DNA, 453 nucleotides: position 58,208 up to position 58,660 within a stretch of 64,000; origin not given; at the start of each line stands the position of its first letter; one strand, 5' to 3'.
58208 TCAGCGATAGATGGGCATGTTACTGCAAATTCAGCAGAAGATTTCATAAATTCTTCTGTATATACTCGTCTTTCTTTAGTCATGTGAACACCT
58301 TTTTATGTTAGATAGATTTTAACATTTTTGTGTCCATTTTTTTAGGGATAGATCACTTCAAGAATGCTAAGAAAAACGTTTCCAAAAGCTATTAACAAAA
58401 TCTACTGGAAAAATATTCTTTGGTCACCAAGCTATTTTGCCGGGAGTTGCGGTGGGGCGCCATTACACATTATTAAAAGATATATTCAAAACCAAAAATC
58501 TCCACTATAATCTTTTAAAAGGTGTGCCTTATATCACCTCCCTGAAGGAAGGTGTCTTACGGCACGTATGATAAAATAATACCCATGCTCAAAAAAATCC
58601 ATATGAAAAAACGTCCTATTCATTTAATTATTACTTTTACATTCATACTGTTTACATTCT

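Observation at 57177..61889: Two identical IS3-family copies in direct orientation bracket an S9 peptidase gene (composite-transposon-like unit)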

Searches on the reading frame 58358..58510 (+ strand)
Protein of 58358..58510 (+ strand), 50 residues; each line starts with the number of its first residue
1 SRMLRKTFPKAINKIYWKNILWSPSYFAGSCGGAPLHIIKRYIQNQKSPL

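Call 24: search_protein_families(library=ncbifam, proteins=[window:58358-58510:+], max_evalue=0.01)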
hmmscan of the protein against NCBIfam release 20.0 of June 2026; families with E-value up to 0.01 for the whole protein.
window:58358-58510:+ (50 aa): 1 family
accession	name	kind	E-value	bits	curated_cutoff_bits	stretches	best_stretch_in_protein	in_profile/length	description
NF033573.1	transpos_IS200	equivalog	8.1e-10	39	55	1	1-45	83-126/126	IS200/IS605 family transposase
